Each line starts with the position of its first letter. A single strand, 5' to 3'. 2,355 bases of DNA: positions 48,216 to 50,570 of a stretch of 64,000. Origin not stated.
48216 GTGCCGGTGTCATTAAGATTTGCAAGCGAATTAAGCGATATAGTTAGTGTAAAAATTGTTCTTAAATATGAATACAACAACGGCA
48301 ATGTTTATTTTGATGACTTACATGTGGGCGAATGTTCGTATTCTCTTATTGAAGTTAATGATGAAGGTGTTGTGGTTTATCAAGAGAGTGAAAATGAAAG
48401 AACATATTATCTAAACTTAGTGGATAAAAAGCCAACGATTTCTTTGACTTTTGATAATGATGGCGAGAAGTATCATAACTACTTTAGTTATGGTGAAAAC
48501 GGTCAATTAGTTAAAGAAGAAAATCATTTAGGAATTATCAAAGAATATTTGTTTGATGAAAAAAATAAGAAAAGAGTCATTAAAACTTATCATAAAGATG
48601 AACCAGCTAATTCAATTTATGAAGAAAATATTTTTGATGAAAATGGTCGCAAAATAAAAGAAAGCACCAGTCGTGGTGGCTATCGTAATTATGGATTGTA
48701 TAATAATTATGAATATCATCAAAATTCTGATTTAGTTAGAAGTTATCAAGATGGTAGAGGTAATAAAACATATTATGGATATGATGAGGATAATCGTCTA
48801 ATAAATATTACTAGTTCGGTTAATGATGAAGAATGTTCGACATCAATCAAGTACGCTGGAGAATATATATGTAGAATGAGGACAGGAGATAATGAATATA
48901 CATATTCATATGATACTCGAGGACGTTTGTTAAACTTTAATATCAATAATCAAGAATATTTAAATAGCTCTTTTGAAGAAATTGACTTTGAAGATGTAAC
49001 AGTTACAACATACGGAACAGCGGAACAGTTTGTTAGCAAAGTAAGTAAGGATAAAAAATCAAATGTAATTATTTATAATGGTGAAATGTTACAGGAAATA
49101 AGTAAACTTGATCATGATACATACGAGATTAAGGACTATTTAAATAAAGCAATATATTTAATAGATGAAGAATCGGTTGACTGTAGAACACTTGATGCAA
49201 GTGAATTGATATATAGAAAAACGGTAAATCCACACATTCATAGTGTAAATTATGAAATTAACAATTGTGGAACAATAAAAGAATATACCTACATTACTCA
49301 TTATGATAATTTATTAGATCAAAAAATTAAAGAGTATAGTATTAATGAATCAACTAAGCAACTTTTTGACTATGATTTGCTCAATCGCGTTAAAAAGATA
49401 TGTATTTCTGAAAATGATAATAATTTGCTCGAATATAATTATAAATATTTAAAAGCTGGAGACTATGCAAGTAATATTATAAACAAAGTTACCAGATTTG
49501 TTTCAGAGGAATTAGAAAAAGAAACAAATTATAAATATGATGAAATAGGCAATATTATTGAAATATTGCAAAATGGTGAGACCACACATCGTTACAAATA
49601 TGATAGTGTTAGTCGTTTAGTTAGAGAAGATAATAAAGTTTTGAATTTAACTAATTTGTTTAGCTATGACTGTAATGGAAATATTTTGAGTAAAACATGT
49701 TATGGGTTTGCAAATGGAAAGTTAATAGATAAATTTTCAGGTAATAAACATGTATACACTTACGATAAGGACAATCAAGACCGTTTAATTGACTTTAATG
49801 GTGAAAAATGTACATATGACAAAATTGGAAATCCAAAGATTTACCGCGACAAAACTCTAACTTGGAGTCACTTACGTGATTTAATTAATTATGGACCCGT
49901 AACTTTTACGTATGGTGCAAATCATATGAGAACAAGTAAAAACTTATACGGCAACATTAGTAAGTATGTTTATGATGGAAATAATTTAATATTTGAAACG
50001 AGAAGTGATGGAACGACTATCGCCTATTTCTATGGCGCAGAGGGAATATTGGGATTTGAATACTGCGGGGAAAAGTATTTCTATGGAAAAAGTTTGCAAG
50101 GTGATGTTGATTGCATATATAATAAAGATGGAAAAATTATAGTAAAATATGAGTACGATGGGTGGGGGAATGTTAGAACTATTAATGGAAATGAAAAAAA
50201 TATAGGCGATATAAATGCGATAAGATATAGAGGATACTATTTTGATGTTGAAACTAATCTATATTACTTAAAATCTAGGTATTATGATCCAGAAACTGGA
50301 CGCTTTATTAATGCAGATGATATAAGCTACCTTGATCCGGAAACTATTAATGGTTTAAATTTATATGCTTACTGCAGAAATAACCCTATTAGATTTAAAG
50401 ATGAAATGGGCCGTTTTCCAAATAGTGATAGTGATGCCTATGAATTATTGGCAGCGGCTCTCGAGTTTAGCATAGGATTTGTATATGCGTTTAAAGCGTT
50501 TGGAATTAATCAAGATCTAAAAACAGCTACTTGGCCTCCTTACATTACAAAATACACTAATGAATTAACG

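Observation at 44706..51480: Giant Rhs/YD-repeat polymorphic toxin operon with no recognisable secretion signal, inserted between conserved dnaX and prfA blocks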

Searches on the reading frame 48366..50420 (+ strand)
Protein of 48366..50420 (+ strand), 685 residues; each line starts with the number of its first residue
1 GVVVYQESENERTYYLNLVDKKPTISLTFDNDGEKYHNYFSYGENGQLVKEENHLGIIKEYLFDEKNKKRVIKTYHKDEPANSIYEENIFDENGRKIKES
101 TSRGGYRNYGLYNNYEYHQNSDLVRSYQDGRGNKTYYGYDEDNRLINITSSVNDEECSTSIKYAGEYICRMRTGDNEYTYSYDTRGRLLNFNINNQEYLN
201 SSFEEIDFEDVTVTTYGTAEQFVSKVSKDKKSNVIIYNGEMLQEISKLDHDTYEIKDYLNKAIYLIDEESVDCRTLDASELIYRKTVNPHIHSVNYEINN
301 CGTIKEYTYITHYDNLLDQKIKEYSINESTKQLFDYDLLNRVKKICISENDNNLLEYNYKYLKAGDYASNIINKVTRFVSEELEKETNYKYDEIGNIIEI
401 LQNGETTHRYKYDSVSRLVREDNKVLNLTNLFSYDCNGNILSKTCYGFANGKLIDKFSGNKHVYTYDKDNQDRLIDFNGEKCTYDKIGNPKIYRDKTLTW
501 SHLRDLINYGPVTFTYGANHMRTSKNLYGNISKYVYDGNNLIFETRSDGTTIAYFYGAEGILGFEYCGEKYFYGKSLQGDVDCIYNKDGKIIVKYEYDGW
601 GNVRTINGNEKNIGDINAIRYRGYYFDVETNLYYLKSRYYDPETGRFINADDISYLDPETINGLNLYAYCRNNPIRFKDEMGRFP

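Call 30: search_protein_families(library=pfam, proteins=[window:48366-50420:+], max_evalue=1)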
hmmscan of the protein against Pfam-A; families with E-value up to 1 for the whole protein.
window:48366-50420:+ (685 aa): 4 families
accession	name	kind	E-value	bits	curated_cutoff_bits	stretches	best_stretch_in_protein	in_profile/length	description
PF05593.20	RHS_repeat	-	1.4e-07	32.2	22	1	391-420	1-30/38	RHS Repeat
PF10049.14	DUF2283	-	0.098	13.3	23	0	379-400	22-43/49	Protein of unknown function (DUF2283)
PF15232.11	DUF4585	-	0.43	11.1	27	0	623-649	16-42/73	Domain of unknown function (DUF4585)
PF23832.1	DUF7202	-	0.91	10.3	27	0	284-314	25-55/70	Domain of unknown function (DUF7202)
